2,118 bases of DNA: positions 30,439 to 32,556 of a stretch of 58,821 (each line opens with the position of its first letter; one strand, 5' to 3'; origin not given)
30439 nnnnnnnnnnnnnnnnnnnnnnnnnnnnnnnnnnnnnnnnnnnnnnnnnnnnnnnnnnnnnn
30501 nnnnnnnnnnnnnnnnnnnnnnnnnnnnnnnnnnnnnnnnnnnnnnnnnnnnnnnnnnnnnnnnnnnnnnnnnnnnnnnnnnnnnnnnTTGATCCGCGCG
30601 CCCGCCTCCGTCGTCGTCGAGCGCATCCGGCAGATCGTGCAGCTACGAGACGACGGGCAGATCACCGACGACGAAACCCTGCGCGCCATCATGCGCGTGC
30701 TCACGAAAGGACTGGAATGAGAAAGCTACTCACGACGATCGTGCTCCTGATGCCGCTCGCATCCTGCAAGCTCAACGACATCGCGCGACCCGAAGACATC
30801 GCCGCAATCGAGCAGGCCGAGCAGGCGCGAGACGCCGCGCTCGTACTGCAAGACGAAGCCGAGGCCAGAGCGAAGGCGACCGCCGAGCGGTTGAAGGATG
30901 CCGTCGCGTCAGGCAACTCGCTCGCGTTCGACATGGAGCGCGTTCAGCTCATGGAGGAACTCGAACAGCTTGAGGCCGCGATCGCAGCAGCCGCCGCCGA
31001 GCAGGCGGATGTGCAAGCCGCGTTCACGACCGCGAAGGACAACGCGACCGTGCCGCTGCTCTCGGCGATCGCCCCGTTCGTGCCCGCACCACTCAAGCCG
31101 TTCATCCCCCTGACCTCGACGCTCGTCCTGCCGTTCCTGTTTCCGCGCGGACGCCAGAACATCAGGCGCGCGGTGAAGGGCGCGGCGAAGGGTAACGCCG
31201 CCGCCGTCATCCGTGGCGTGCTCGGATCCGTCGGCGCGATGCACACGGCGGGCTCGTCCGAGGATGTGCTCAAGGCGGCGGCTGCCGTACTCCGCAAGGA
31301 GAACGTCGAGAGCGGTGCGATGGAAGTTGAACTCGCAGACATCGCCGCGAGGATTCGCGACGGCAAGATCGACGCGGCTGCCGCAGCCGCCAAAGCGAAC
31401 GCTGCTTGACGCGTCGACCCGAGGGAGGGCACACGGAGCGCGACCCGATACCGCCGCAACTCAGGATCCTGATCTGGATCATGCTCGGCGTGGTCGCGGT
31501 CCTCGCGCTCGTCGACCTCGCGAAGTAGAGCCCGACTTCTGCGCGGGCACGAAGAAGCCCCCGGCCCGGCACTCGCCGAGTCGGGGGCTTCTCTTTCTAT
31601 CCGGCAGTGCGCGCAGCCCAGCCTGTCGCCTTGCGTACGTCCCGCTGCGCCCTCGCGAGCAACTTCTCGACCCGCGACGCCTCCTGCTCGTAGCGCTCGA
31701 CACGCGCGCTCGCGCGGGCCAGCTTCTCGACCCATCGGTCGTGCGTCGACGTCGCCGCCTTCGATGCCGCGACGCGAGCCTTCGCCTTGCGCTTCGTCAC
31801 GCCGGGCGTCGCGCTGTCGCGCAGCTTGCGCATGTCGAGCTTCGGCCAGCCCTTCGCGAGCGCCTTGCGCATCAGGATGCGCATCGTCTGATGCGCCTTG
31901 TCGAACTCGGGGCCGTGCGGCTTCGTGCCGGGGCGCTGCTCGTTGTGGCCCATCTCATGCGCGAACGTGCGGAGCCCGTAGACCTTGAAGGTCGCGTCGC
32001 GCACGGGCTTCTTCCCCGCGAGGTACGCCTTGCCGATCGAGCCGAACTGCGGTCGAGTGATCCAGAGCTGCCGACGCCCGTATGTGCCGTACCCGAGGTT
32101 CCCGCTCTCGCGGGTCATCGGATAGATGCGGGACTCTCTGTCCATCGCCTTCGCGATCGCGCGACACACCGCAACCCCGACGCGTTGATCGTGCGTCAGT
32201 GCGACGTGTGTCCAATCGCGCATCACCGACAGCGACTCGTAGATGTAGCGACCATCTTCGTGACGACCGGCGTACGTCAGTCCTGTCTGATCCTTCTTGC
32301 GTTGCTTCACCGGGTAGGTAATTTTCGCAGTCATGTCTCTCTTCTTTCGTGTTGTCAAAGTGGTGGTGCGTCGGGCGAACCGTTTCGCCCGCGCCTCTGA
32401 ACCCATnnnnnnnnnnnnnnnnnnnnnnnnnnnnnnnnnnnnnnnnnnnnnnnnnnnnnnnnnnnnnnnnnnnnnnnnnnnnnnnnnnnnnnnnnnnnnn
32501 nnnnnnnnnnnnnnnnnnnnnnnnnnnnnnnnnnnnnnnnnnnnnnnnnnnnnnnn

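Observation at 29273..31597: The only plus-strand cassette sits inside the packaging/head region and targets the envelope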

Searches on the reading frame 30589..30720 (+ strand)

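Call 4: search_protein_families(library=pfam, proteins=[window:30589-30720:+], max_evalue=1)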
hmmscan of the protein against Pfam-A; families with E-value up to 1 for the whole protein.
window:30589-30720:+ (43 aa): 2 families
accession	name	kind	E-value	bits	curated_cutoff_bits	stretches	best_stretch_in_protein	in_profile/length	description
PF09851.14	SHOCT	-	0.078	13.2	27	1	11-29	1-19/28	Short C-terminal domain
PF20984.2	PT26-6P_helical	-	0.092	13.4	27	1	11-41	5-37/141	PT26-6P, helical domain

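Call 5: search_protein_families(library=phrogs, proteins=[window:30589-30720:+], max_evalue=1)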
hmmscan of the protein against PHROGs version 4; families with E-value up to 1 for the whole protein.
window:30589-30720:+ (43 aa): 1 family
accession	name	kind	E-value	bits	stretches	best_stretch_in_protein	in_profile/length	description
phrog_3860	-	tail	0.26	12.2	1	2-40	25-61/184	tail assembly chaperone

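Call 89: search_protein_families(library=ncbifam, proteins=[window:30589-30720:+], max_evalue=1)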
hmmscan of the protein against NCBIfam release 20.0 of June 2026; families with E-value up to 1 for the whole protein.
window:30589-30720:+ (43 aa): 1 family
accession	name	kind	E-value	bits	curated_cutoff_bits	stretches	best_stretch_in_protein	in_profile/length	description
TIGR04158.1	rSAM_MIA_synth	equivalog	0.12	11.1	400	1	5-38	252-284/368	3-methyl-2-indolic acid synthase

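Call 90: search_protein_families(library=padloc, proteins=[window:30589-30720:+], max_evalue=1)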
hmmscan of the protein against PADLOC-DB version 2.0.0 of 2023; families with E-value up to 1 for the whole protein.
window:30589-30720:+ (43 aa): 0 families

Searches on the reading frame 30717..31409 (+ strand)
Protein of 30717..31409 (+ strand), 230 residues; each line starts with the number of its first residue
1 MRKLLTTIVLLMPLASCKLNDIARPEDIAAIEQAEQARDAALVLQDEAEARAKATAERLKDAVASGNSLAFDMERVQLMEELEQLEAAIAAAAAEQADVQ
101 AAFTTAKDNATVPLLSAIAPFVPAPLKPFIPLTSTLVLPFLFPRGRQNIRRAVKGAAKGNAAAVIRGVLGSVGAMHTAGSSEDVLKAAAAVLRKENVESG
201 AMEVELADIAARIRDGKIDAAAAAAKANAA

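Call 4: search_protein_families(library=pfam, proteins=[window:30717-31409:+], max_evalue=1)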
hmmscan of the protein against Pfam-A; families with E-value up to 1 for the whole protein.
window:30717-31409:+ (230 aa): 2 families
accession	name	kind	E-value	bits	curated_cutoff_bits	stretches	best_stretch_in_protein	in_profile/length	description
PF16326.10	ABC_tran_CTD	-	0.074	13.7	32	1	80-106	8-34/69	ABC transporter C-terminal domain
PF02403.27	Seryl_tRNA_N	-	0.39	11.4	28.2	1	24-103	24-97/108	Seryl-tRNA synthetase N-terminal domain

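Call 5: search_protein_families(library=phrogs, proteins=[window:30717-31409:+], max_evalue=1)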
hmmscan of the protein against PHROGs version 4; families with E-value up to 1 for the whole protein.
window:30717-31409:+ (230 aa): 3 families
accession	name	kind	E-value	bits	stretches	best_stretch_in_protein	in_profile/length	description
phrog_25395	-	unknown function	0.14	13.5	1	185-229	24-65/93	-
phrog_3802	-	head and packaging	0.15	13.1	0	72-119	108-155/159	terminase small subunit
phrog_26318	-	unknown function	0.2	11.5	1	59-134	7-80/334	-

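Call 9: find_related_loci(query=window:30717-31409:+, collection=viral_contigs, flank=8000)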
Query window:30717-31409:+ (230 aa) in viral_contigs; peptide patterns used: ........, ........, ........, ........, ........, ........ (x = any residue, [..] = any of these).
25 stretches matched a pattern, but none encodes a relative of the query by tblastn (E <= 1e-3).

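Call 16: find_encoding_contigs(protein=window:30717-31409:+, flank=10000, max_places=6)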
Protein window:30717-31409:+ (230 aa): 10 contigs read that carry it; 5 places shown.
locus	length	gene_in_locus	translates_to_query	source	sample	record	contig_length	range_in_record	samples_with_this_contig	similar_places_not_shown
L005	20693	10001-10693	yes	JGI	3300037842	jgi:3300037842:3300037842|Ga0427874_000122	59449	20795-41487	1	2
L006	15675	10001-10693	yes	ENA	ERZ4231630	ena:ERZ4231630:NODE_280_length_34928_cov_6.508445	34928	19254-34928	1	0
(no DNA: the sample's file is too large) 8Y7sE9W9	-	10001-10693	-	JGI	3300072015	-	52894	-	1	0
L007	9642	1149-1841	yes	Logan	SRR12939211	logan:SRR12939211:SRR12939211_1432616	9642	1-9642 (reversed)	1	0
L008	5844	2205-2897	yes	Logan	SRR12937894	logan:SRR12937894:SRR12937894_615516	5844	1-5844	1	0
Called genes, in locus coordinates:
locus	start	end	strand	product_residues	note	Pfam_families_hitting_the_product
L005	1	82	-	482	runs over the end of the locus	-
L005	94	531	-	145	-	-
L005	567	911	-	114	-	-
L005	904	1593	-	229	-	-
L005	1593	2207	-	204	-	-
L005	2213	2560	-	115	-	-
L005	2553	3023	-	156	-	-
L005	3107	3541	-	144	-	-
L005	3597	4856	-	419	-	PF05065:Phage_capsid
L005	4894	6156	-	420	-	-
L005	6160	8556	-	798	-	PF04860:Phage_portal, PF04233:Phage_Mu_F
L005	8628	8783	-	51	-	-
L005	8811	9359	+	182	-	-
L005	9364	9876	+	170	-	-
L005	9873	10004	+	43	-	-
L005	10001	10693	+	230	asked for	-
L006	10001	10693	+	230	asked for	-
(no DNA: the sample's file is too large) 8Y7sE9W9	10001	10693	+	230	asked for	-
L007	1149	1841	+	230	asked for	-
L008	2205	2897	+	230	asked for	-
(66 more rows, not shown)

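Call 89: search_protein_families(library=ncbifam, proteins=[window:30717-31409:+], max_evalue=1)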
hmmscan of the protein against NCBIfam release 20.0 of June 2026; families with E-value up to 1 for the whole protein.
window:30717-31409:+ (230 aa): 1 family
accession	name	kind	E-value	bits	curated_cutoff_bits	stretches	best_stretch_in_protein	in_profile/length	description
NF041845.1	lipo_FAD_I_fam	domain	0.0061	16.9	35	1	23-94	23-92/111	FAD-I family protein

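Call 90: search_protein_families(library=padloc, proteins=[window:30717-31409:+], max_evalue=1)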
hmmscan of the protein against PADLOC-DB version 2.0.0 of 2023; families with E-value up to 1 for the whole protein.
window:30717-31409:+ (230 aa): 0 families

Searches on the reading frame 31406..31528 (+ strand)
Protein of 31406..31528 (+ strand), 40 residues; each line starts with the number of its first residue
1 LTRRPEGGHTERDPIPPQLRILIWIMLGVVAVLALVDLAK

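Call 4: search_protein_families(library=pfam, proteins=[window:31406-31528:+], max_evalue=1)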
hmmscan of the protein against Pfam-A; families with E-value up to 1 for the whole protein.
window:31406-31528:+ (40 aa): 0 families

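Call 5: search_protein_families(library=phrogs, proteins=[window:31406-31528:+], max_evalue=1)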
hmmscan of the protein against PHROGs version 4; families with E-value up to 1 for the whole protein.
window:31406-31528:+ (40 aa): 1 family
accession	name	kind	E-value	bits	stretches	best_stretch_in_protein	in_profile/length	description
phrog_15146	-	unknown function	0.22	12.7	1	23-37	12-26/38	-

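Call 89: search_protein_families(library=ncbifam, proteins=[window:31406-31528:+], max_evalue=1)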
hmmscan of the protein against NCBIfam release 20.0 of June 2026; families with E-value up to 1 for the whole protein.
window:31406-31528:+ (40 aa): 0 families

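Call 90: search_protein_families(library=padloc, proteins=[window:31406-31528:+], max_evalue=1)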
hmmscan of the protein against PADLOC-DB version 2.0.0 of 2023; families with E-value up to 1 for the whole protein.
window:31406-31528:+ (40 aa): 0 families

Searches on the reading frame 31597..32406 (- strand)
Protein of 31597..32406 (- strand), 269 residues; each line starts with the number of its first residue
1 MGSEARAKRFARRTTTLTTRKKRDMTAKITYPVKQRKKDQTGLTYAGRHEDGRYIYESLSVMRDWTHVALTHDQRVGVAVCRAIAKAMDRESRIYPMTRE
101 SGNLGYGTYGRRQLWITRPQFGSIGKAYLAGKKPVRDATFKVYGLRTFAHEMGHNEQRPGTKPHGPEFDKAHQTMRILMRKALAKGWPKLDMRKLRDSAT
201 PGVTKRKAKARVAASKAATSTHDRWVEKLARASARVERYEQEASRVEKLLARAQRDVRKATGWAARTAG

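Call 4: search_protein_families(library=pfam, proteins=[window:31597-32406:-], max_evalue=1)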
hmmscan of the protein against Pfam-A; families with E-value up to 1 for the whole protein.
window:31597-32406:- (269 aa): 1 family
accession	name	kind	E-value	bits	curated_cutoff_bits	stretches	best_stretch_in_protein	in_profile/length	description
PF13582.12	Reprolysin_3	-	0.092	13.7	22.4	1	126-155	93-117/123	Metallo-peptidase family M12B Reprolysin-like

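Call 5: search_protein_families(library=phrogs, proteins=[window:31597-32406:-], max_evalue=1)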
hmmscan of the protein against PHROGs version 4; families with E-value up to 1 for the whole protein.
window:31597-32406:- (269 aa): 1 family
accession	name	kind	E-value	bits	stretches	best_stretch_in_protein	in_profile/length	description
phrog_10613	-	tail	0.14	13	1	203-260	78-134/237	tail length tape measure protein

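Call 44: search_protein_families(library=pfam, alignment_id=A4, max_evalue=0.001)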
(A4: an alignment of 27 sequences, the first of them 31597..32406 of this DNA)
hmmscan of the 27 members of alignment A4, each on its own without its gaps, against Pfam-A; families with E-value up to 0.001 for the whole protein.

A. member 1, window:31597-32406:- (269 aa): 0 families

B. families by the number of members that match (of 27 scanned): 15 families
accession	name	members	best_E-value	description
PF13604.12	AAA_30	1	1.4e-37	AAA domain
PF13245.12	AAA_19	1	4.5e-34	AAA domain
PF13479.12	AAA_24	1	5.5e-31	AAA domain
PF00884.28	Sulfatase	1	9.9e-27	Sulfatase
PF14490.11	HHH_RecD2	1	6e-20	ATP-dependent RecD2 DNA helicase HHH domain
PF13538.12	UvrD_C_2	1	8e-18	UvrD-like helicase C-terminal domain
PF19474.4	DUF6011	1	3.2e-13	Family of unknown function (DUF6011)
PF02732.21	ERCC4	1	1.1e-12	ERCC4 domain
PF23139.1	OB_YrrC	1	6.9e-11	ATP-dependent DNA helicase YrrC, OB-fold domain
PF01443.25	Viral_helicase1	1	7.2e-08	Viral superfamily 1 RNA helicase core domain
PF00005.33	ABC_tran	1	1.7e-05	ABC transporter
PF04542.20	Sigma70_r2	1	2.7e-05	Sigma-70 region 2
PF02195.25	ParB_N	1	5.5e-05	ParB N-terminal domain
PF18335.7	SH3_13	1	0.00046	ATP-dependent RecD-like DNA helicase SH3 domain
PF13508.13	Acetyltransf_7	1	0.00054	Acetyltransferase (GNAT) domain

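Call 89: search_protein_families(library=ncbifam, proteins=[window:31597-32406:-], max_evalue=1)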
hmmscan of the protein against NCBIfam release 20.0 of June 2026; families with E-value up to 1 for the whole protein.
window:31597-32406:- (269 aa): 0 families

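Call 90: search_protein_families(library=padloc, proteins=[window:31597-32406:-], max_evalue=1)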
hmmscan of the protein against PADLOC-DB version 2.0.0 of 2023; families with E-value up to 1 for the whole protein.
window:31597-32406:- (269 aa): 0 families
